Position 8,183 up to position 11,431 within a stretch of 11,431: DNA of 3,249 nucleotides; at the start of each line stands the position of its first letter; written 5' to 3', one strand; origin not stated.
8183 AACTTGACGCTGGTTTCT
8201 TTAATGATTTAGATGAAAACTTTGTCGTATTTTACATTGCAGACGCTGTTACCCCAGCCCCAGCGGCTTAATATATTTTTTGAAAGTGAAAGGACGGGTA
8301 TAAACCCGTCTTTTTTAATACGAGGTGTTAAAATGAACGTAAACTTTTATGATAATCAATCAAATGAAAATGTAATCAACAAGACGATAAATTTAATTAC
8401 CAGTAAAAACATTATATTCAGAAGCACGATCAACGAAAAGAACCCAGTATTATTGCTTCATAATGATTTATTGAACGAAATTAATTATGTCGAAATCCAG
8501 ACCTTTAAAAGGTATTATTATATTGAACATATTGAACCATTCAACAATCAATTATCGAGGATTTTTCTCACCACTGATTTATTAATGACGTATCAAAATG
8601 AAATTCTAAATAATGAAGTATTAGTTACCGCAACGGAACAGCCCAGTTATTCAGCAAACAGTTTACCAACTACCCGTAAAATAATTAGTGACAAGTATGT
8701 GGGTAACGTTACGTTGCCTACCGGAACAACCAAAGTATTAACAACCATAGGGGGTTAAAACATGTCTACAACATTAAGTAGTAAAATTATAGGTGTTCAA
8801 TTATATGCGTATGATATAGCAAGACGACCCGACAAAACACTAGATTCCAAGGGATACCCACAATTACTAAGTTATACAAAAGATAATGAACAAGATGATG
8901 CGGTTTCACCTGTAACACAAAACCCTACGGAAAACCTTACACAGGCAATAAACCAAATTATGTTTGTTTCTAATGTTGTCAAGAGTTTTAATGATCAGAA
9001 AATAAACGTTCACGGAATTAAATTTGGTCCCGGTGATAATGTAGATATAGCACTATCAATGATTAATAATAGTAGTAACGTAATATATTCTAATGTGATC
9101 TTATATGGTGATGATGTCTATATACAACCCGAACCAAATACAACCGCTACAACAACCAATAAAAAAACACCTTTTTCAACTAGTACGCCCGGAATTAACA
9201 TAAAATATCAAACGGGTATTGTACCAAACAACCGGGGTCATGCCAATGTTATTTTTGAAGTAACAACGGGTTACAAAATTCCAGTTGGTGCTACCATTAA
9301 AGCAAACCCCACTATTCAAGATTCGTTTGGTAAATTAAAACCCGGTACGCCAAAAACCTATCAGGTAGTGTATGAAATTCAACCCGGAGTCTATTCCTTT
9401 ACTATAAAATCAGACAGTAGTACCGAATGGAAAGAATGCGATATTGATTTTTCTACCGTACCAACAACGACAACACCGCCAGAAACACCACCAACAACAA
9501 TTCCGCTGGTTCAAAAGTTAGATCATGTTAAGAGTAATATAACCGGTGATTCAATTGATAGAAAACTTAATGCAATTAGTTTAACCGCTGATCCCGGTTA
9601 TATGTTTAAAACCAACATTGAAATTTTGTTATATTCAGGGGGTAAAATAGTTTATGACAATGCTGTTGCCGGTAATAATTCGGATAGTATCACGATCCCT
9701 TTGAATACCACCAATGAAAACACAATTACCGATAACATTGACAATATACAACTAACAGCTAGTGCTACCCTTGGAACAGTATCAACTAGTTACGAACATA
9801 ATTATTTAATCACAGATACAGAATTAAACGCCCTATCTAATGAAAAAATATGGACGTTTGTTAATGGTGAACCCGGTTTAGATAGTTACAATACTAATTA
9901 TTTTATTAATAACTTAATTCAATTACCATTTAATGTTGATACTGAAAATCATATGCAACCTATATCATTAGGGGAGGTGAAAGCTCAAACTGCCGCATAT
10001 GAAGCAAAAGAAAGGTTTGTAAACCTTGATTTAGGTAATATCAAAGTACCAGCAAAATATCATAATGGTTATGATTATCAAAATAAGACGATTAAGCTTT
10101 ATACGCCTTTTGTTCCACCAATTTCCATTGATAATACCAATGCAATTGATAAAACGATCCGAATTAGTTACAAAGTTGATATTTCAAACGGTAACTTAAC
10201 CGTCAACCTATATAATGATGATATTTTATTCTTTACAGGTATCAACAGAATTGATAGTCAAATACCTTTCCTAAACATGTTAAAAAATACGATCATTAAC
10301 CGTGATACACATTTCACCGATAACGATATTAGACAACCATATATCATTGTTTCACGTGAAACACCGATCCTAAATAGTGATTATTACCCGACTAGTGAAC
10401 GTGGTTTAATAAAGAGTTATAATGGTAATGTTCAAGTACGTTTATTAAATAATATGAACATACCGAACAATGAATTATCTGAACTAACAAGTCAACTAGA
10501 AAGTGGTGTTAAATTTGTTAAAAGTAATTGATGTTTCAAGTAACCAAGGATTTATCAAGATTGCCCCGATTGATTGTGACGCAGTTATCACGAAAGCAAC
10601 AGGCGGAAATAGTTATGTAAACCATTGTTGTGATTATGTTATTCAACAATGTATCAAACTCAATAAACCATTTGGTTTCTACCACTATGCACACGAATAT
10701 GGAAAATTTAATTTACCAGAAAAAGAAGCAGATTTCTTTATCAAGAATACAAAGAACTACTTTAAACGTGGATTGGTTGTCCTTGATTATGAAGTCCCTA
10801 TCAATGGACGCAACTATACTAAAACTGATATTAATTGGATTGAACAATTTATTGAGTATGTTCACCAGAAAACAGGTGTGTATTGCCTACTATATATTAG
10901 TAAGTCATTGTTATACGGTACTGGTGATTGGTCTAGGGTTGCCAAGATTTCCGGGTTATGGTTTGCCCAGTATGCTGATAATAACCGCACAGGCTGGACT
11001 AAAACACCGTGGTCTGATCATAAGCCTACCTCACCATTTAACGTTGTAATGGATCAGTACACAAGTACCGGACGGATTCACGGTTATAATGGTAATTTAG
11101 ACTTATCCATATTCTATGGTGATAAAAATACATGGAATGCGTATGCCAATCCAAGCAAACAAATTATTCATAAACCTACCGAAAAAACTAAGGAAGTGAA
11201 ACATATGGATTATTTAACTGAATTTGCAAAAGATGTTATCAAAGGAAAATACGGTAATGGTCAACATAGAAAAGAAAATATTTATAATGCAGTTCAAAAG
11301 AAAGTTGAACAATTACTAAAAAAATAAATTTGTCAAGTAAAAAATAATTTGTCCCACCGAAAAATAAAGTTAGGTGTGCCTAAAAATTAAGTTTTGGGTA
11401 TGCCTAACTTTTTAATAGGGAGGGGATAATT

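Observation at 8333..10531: The gp9-like tail knob appears split into two ORFs in the same frame, separated only by TAA plus one codon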

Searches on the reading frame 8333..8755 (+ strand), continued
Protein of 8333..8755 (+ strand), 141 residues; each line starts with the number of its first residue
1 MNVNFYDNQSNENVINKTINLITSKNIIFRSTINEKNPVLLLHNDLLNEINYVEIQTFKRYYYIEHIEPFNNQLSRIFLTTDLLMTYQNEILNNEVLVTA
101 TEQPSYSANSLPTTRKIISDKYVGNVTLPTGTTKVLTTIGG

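Call 102: search_protein_families(library=pfam, proteins=[L026:1383-3971:+, L026:120-1313:+, L026:3978-5105:+, P0246, P0323, P0305], max_evalue=0.01)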
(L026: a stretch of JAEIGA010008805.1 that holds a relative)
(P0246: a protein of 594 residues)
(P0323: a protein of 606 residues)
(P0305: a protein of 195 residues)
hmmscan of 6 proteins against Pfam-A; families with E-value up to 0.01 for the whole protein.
L026:1383-3971:+ (863 aa): 0 families

L026:120-1313:+ (398 aa): 1 family
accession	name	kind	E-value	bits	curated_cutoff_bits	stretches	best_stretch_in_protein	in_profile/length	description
PF25622.1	Phi29_MCP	-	3.3e-46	158.6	27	1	8-381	3-323/323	Phi29-like phage major capsid protein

L026:3978-5105:+ (376 aa): 1 family
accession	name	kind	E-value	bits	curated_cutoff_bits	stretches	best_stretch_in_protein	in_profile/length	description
PF05894.18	Podovirus_Gp16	-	2.9e-17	63.5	25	1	19-198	6-168/331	Podovirus DNA encapsidation protein (Gp16)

P0246 (594 aa): 10 families
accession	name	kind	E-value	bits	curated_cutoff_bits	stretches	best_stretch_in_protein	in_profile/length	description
PF24681.1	Kelch_KLHDC2_KLHL20_DRC7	-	3.4e-12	46.6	50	1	3-89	40-130/221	KLHDC2/KLHL20/DRC7 Kelch-repeats domain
PF07646.21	Kelch_2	-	1.5e-08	34.6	21.3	1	18-55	6-44/48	Kelch motif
PF13418.12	Kelch_4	-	1.7e-08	34.7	21.6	1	18-54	6-43/49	Galactose oxidase, central domain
PF13964.12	Kelch_6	-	6.9e-08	32.7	25.3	1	16-56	4-44/50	Kelch motif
PF01344.31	Kelch_1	-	7.3e-08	32.2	20.1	1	16-54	4-41/46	Kelch motif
PF24981.1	Beta-prop_ATRN-LZTR1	-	9.6e-08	32.1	50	1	15-111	41-145/289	Attractin/LZTR1 beta-propeller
PF24996.1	NANM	-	3e-07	30.1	45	1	20-86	60-130/350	N-acetylneuraminate epimerase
PF13415.12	Kelch_3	-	1.1e-06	29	22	1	26-60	4-38/48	Galactose oxidase, central domain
PF25210.1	Kelch_FKB95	-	0.00065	19.8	70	1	15-86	34-103/268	FKB95, Kelch-repeats domain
PF08950.16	DUF1861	-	0.0089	15.6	28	0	26-114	38-126/296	Protein of unknown function (DUF1861)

P0323 (606 aa): 7 families
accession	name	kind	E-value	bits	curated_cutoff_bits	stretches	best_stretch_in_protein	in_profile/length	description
PF13964.12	Kelch_6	-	1e-08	35.3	25.3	2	70-102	9-41/50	Kelch motif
PF24681.1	Kelch_KLHDC2_KLHL20_DRC7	-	7.7e-08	32.3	50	1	16-86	55-127/221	KLHDC2/KLHL20/DRC7 Kelch-repeats domain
PF01344.31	Kelch_1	-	2.2e-06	27.5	20.1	1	15-53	3-40/46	Kelch motif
PF25210.1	Kelch_FKB95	-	6.1e-06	26.5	70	1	6-84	25-101/268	FKB95, Kelch-repeats domain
PF07646.21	Kelch_2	-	0.00019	21.7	21.3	0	21-55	9-44/48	Kelch motif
PF13418.12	Kelch_4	-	0.00072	19.9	21.6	0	19-47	7-36/49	Galactose oxidase, central domain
PF24996.1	NANM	-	0.0089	15.4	45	0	7-87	46-131/350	N-acetylneuraminate epimerase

P0305 (195 aa): 1 family
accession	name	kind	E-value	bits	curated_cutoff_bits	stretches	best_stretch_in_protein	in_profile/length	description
PF08889.16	WbqC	-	0.0065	16.8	21.3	1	51-134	64-147/218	WbqC-like protein family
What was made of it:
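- The A-like domain also occurs joined to other modules, such as Kelch propellers in P0246 and P0323 (call 102), so it behaves as a mobile module.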

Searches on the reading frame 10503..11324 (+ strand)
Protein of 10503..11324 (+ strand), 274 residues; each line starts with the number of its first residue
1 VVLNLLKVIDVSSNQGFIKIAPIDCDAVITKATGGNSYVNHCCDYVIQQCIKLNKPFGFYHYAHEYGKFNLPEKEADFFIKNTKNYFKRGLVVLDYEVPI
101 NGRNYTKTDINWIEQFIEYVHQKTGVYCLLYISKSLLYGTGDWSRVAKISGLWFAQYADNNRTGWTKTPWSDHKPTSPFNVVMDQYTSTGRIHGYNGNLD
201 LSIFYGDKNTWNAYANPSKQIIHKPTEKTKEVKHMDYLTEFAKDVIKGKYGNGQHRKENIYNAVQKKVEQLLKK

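Call 5: search_protein_families(library=pfam, proteins=[window:10503-11324:+], max_evalue=1)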
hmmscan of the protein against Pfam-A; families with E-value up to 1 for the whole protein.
window:10503-11324:+ (274 aa): 2 families
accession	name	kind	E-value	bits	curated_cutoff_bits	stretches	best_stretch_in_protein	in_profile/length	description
PF01183.26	Glyco_hydro_25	-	8.2e-25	88.6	27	1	9-194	1-179/180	Glycosyl hydrolases family 25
PF08230.16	CW_7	-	5.9e-10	39.2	25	1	240-272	2-40/40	CW_7 repeat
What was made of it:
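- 10503..11327 (+): Context: endolysin (GH25 muramidase plus a CW_7 wall-binding repeat) immediately downstream, overlapping the end of B. Pfam (call 5).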

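Call 6: search_protein_families(library=phrogs, proteins=[window:10503-11324:+], max_evalue=0.1)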
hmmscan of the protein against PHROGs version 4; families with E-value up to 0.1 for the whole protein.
window:10503-11324:+ (274 aa): 10 families
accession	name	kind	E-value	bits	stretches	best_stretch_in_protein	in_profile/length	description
phrog_291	-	lysis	2.3e-47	162.9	1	6-257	113-361/509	endolysin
phrog_6219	-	lysis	2.1e-29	104.1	1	7-209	3-191/326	endolysin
phrog_6745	-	lysis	2.3e-26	93.6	1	6-167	4-164/396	endolysin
phrog_7698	-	lysis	3.1e-07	31.5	1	238-273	274-315/316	endolysin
phrog_3084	-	lysis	6.3e-06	26.5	1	9-223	162-372/468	endolysin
phrog_3861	-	lysis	5e-05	23.4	1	235-274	195-237/455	amidase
phrog_35916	-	unknown function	0.00035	20.6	1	26-202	31-207/488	-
phrog_3393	-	lysis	0.0014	19.4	1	1-235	1-202/342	endolysin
phrog_16241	-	lysis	0.0088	16.6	1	213-273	127-187/290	endolysin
phrog_11201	-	unknown function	0.044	15.2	1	147-183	20-56/88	-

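Call 84: find_related_loci(query=window:10503-11324:+, collection=genome_contigs, flank=500)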
Query window:10503-11324:+ (274 aa) in genome_contigs; peptide patterns used: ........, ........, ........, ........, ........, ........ (x = any residue, [..] = any of these).
10 stretches matched a pattern; 3 encode a relative of the query (tblastn E <= 1e-3); 3 distinct loci.
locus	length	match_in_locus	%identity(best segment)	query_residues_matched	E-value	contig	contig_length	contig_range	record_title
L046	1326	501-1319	73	1-274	3e-148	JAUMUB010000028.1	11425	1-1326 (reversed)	MAG: Bifidobacteriaceae bacterium isolate S11A_St_1 NODE_166_length_11425_cov_84.224042, whole genome shotgun sequence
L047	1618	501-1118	40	1-216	2e-42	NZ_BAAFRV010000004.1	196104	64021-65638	Enterococcus hailinensis strain N48-2 Contig4, whole genome shotgun sequence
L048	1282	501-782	28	129-222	4e-5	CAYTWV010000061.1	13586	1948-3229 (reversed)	MAG TPA_asm: uncultured Myxococcales bacterium isolate SRP272421_co4_371 genome assembly, contig: NODE_12828_length_1358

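Call 85: search_dna_similar(query=window:10503-11324:+, collection=phages, mode=protein, max_evalue=1e-10, max_rows=25)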
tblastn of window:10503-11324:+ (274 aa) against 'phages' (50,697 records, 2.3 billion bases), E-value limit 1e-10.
Records with a match: 90; places in all: 90; records where one place covers at least 80% of the query: 34.
Best place of each record, by identity: <60% 90.
By first word of the organism name: Arthrobacter 36; Lactobacillus 9; Enterococcus 7; Curtobacterium 7; Bifidobacterium 5; Lactococcus 5; Microbacterium 4; Oenococcus 3; Tetragenococcus 2; Solobacterium 1; and 11 more.
By host as written in the record: Arthrobacter sp. ATCC 21022 23; Arthrobacter globiformis B-2979 8; - 5; Microbacterium foliorum NRRL B-24224 SEA 4; Bifidobacterium asteroides 3; Lactococcus lactis 3; Curtobacterium flaccumfaciens NRRL B-59340 3; Curtobacterium flaccumfaciens NRRL B-729 SEA 3; and 29 more.
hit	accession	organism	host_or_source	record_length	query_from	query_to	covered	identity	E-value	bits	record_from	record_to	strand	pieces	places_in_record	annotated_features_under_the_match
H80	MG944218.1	Microbacterium phage Pikmin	Microbacterium foliorum NRRL B-24224 SEA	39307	6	270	97%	36.1%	3e-30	124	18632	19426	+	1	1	23: lysin A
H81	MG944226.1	Microbacterium phage Casey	Microbacterium foliorum NRRL B-24224 SEA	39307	6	270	97%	36.1%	3e-30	124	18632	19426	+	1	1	23: lysin A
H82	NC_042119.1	Microbacterium phage Pikmin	Microbacterium foliorum NRRL B-24224 SEA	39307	6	270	97%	36.1%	3e-30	124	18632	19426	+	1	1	23: endolysin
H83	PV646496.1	Enterococcus phage CUB-FM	Enterococcus faecium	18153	5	243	87%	39.7%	5e-45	167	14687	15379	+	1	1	lysin | hypothetical protein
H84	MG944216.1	Microbacterium phage Pajaza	Microbacterium foliorum NRRL B-24224 SEA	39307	6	270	97%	35.7%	5e-30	124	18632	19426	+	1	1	23: lysin A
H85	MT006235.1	Bifidobacterium phage BlindBasel1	Bifidobacterium asteroides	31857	2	272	99%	34.3%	1e-33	134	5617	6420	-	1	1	hypothetical protein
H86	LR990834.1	Enterococcus phage Athos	-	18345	5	254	91%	37.2%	4e-42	159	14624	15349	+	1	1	Endolysin, Endo-N-acetylmuramidase | Holin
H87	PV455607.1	Enterococcus phage vB_EfaP_2/Chl-5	Enterococcus faecium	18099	5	238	85%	39.7%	2e-45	168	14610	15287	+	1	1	endolysin | holin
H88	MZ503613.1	Solobacterium phage SMO_1P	Solobacterium moorei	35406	3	274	99%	33.9%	1e-40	155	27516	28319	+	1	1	putative LysA like endolysin | hypothetical protein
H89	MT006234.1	Bifidobacterium phage BlindUri1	Bifidobacterium asteroides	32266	2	272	99%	33.2%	6e-34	135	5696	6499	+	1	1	hypothetical protein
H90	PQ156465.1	Oenococcus phage Krappator27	Oenococcus oeni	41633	3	218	79%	39.7%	9e-39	149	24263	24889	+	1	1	endolysin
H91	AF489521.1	Lactococcus phage 4268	-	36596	5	254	91%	32.5%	2e-29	122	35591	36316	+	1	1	orf49: putative lysin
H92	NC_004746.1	Lactococcus phage 4268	-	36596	5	254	91%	32.5%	2e-29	122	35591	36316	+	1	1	orf49: endolysin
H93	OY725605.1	Siphoviridae sp. ctl617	-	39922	10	272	96%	30.9%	4e-27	115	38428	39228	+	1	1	endolysin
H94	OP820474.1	Arthrobacter phage Tuck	Arthrobacter globiformis B-2979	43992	6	215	77%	38.4%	6e-31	127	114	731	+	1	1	1: endolysin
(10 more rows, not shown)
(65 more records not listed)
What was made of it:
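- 10503..11327 (+): All phage relatives of this lysin infect Gram-positive hosts (call 85).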
